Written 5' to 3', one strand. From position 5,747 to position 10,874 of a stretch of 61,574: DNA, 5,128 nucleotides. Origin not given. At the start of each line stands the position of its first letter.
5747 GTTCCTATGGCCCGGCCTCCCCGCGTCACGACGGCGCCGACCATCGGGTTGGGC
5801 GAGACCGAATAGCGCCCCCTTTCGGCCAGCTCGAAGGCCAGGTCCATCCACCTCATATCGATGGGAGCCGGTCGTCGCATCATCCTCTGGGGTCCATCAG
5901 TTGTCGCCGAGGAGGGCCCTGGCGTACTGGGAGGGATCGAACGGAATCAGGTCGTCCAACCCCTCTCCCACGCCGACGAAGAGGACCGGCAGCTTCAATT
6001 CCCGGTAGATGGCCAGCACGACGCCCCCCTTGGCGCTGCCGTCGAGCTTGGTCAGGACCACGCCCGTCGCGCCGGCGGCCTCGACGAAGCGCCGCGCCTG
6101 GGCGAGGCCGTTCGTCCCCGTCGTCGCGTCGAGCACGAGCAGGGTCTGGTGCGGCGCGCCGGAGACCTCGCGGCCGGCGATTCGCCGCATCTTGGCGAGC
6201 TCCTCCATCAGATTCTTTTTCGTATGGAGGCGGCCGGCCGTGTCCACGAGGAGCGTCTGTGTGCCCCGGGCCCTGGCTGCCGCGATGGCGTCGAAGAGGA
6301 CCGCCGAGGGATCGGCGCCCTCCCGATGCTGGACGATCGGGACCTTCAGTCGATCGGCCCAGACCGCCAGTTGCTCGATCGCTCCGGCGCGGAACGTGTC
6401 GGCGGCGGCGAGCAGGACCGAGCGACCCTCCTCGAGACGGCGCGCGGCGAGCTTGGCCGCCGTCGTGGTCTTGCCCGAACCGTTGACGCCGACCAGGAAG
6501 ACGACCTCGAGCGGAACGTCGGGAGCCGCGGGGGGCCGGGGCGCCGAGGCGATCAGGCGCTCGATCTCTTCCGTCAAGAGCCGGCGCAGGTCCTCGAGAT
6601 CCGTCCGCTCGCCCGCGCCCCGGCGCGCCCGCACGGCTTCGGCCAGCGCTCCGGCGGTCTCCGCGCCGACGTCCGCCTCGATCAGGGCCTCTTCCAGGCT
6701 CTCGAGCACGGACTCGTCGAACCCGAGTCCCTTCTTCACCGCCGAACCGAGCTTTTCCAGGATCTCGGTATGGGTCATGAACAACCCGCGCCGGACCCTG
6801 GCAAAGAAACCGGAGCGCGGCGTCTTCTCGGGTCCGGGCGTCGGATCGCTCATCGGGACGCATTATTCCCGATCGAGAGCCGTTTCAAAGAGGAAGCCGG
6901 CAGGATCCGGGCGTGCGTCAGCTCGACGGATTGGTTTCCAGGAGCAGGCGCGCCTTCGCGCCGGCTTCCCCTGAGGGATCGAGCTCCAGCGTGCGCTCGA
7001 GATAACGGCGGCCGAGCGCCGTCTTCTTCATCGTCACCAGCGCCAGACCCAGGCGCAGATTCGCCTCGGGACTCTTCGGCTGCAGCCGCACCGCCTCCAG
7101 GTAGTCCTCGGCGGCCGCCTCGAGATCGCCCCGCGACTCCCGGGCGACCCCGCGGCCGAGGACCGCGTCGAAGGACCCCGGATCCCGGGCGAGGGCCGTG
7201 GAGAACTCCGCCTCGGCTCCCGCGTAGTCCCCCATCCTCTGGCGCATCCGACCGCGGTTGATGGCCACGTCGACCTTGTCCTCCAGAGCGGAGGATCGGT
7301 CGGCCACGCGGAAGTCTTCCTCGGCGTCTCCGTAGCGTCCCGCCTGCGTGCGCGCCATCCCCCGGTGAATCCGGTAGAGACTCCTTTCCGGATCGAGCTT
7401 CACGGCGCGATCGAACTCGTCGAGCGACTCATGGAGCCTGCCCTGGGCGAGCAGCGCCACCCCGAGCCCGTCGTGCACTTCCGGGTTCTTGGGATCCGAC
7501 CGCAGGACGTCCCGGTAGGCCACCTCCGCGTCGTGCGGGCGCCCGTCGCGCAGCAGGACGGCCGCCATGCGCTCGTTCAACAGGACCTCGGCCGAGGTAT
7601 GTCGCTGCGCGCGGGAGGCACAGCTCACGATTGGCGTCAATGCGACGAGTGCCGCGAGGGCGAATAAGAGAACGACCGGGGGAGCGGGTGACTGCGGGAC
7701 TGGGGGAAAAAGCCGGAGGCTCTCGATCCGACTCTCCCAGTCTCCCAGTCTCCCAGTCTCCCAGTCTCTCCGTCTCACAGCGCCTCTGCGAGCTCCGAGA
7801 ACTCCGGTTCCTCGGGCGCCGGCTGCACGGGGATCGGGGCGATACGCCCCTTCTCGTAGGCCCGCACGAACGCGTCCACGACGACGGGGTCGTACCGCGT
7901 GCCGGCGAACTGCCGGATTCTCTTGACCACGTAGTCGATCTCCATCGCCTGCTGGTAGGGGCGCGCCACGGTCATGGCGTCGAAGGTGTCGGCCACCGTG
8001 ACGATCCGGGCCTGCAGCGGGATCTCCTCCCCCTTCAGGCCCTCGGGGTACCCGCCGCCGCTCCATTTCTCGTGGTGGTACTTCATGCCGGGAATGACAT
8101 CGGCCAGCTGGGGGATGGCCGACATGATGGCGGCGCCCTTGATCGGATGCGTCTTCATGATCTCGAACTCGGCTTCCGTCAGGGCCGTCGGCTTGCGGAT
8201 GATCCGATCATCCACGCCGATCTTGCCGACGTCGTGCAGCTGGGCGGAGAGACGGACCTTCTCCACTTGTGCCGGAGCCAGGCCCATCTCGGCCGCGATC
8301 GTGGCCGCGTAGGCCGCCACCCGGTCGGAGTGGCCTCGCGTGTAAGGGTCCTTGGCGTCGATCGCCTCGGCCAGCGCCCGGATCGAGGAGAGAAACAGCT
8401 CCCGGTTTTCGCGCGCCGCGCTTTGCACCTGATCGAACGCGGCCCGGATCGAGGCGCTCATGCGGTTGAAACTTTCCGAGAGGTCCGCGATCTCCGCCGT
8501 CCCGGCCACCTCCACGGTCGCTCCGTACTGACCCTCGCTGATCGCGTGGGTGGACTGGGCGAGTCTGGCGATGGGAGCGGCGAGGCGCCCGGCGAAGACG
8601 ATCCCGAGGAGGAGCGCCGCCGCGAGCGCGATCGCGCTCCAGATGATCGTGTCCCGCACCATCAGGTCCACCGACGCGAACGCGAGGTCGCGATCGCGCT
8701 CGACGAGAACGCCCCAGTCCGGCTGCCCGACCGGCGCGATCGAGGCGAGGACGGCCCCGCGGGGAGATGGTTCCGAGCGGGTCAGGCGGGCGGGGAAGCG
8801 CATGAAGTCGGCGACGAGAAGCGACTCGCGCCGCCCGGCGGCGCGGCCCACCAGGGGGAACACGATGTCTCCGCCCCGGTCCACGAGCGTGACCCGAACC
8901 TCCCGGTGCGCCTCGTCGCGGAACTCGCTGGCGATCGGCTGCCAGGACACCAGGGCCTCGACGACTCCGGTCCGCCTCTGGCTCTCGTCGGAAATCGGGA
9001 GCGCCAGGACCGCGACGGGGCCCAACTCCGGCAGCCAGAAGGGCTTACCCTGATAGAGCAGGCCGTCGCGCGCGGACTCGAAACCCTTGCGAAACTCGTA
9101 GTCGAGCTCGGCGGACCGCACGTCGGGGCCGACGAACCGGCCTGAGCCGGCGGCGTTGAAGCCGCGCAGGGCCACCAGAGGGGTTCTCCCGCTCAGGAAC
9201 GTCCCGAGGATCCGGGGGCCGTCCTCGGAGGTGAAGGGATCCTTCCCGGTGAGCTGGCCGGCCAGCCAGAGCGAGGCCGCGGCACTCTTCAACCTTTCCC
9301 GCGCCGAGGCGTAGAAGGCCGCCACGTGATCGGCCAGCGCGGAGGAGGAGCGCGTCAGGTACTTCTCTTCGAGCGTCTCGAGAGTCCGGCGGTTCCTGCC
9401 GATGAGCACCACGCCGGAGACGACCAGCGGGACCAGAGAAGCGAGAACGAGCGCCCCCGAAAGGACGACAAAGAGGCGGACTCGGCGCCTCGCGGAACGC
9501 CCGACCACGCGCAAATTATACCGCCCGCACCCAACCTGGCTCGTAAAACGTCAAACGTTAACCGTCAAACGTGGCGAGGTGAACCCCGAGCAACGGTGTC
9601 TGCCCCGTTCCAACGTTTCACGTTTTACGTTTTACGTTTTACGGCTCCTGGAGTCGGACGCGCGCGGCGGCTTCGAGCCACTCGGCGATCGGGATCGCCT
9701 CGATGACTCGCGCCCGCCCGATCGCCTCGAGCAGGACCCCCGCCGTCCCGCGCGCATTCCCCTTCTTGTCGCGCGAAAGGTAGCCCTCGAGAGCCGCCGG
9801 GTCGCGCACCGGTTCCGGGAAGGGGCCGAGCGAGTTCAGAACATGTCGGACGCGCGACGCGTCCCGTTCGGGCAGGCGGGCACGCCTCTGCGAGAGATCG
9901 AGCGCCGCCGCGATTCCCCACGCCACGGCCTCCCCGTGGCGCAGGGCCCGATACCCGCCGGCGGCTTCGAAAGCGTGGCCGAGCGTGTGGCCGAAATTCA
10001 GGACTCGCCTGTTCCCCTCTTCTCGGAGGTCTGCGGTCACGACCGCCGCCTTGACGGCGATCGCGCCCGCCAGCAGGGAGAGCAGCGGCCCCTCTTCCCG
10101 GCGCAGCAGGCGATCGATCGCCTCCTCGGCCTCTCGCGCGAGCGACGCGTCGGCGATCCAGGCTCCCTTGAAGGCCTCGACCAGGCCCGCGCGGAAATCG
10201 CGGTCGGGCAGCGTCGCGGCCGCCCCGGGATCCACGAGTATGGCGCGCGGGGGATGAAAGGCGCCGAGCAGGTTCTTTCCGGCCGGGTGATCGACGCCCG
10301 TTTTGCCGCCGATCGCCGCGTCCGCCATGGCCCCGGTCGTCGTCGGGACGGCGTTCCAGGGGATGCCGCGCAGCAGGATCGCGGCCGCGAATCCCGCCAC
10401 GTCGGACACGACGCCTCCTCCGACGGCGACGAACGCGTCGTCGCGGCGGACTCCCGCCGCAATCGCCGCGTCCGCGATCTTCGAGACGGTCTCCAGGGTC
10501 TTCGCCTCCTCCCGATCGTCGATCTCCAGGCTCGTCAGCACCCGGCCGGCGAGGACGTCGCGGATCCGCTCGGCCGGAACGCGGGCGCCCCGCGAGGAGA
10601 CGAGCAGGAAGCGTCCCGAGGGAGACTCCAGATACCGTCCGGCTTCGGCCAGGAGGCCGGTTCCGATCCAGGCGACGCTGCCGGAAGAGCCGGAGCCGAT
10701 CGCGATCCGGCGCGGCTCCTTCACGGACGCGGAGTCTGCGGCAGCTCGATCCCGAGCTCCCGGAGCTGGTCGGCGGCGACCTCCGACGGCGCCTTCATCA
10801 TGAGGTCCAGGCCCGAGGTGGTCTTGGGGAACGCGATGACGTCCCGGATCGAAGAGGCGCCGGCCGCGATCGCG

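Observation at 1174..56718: Almost every intergenic spacer is built from site-specific tandem 7-8 nt repeat arrays, often as inverted pairs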

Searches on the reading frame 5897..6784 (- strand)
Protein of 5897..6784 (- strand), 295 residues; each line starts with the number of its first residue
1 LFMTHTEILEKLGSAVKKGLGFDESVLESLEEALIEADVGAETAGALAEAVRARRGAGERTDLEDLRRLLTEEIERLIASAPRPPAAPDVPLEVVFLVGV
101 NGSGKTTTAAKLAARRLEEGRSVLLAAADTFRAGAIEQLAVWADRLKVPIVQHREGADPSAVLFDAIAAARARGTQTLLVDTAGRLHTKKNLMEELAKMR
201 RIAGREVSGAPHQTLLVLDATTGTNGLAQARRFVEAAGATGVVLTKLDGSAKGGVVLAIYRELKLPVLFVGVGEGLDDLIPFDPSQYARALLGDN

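Call 75: search_protein_families(library=pfam, proteins=[window:5897-6784:-], max_evalue=0.00001)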
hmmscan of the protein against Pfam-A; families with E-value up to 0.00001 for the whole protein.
window:5897-6784:- (295 aa): 3 families
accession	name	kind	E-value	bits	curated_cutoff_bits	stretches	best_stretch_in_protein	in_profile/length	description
PF00448.28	SRP54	-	2.9e-73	246.1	22.7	1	93-293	2-196/196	SRP54-type protein, GTPase domain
PF02881.24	SRP54_N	-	8.6e-10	39.1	22.4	1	10-74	3-75/75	SRP54-type protein, helical bundle domain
PF13401.12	AAA_22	-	2.8e-06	28.1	27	0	94-205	7-111/130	AAA domain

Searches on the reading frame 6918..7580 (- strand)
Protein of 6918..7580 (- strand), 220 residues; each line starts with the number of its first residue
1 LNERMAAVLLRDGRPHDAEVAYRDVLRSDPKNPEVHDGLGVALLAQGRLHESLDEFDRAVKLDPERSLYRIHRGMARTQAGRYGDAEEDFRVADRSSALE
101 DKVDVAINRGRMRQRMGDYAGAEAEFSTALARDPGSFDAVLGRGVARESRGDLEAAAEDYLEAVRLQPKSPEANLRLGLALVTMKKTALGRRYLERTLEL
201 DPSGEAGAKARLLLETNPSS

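Call 25: search_protein_families(library=pfam, proteins=[window:6918-7580:-], max_evalue=0.00001)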
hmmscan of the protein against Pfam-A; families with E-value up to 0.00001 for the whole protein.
window:6918-7580:- (220 aa): 12 families
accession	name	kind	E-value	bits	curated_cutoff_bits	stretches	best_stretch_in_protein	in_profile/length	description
PF07719.23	TPR_2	-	3.7e-29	98.8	27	1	33-65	1-33/34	Tetratricopeptide repeat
PF13432.12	TPR_16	-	2.4e-27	95.4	32.7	3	110-171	4-65/65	Tetratricopeptide repeat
PF00515.34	TPR_1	-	3.9e-23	80.7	27.8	0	142-169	6-33/34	Tetratricopeptide repeat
PF13414.12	TPR_11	-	3.5e-20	71.8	26.8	1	149-182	6-39/42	TPR repeat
PF13428.12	TPR_14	-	2.2e-18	65.3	23.5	0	5-39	7-41/44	Tetratricopeptide repeat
PF14559.12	TPR_19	-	2.2e-17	63.5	25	1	9-70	1-62/68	Tetratricopeptide repeat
PF13181.12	TPR_8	-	2.7e-17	61.8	25.7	0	144-169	8-33/34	Tetratricopeptide repeat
PF13431.12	TPR_17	-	8.9e-17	60.3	24.4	0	21-52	1-32/34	Tetratricopeptide repeat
PF13371.12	TPR_9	-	2.3e-11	44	35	0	164-214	22-72/73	Tetratricopeptide repeat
PF13174.12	TPR_6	-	5.5e-11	42.8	26.3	0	172-202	1-31/33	Tetratricopeptide repeat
PF13424.12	TPR_12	-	1.2e-10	41.8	30.1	0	3-62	7-74/77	Tetratricopeptide repeat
PF24575.1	TPR_Slam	-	6.5e-07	30.2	35.2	0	6-56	54-104/104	Surface lipoprotein assembly modifier, N-terminal TPR repeats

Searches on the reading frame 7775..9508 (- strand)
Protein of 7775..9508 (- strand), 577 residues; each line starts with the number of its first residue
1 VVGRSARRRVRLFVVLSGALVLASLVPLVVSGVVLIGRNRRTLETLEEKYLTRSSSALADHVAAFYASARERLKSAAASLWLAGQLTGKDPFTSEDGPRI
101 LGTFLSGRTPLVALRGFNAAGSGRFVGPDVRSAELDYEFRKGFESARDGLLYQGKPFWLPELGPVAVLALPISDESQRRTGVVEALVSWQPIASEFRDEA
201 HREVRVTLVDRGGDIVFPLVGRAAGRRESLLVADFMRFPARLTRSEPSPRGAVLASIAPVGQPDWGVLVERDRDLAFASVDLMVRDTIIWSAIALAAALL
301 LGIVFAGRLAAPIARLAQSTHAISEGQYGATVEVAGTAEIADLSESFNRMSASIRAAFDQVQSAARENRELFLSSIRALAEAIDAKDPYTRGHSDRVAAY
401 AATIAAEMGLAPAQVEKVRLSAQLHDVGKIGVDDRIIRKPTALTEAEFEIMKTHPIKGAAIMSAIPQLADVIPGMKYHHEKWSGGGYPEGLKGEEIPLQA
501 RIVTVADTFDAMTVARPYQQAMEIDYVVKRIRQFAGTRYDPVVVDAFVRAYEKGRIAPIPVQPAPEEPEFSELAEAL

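Call 25: search_protein_families(library=pfam, proteins=[window:7775-9508:-], max_evalue=0.00001)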
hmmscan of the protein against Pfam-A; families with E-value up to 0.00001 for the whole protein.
window:7775-9508:- (577 aa): 3 families
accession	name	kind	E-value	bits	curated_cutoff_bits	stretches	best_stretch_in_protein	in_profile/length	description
PF13487.12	HD_5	-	4.4e-39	134.4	27.2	1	378-543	2-170/170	HD domain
PF01966.28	HD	-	1.8e-21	77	22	1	392-512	3-116/116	HD domain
PF00672.30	HAMP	-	2.4e-12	47.4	25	1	305-356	2-53/53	HAMP domain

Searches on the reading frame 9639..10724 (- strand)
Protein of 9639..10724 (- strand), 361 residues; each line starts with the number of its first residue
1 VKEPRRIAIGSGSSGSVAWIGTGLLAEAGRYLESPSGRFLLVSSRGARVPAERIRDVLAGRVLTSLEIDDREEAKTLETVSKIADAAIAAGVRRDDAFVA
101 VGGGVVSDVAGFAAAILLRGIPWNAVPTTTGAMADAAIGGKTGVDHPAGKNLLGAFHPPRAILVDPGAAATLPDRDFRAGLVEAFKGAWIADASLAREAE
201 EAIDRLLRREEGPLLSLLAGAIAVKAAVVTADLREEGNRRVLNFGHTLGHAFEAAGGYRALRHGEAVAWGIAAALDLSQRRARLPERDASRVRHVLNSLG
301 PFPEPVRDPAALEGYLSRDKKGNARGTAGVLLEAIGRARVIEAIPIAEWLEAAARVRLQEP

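Call 25: search_protein_families(library=pfam, proteins=[window:9639-10724:-], max_evalue=0.00001)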
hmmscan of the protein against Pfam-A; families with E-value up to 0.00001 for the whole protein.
window:9639-10724:- (361 aa): 4 families
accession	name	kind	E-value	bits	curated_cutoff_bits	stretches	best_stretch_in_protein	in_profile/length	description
PF01761.26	DHQ_synthase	-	5.6e-38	129.6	24.2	1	67-178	3-114/115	3-dehydroquinate synthase N-terminal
PF24621.2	DHQS_C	-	2.6e-33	115.5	27.6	1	180-321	1-143/144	3-dehydroquinate synthase C-terminal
PF00465.25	Fe-ADH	-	2e-08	34.5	31.3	1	19-133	5-134/168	Iron-containing alcohol dehydrogenase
PF13685.12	Fe-ADH_2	-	6.1e-08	33.2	28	1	20-145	2-123/149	Iron-containing alcohol dehydrogenase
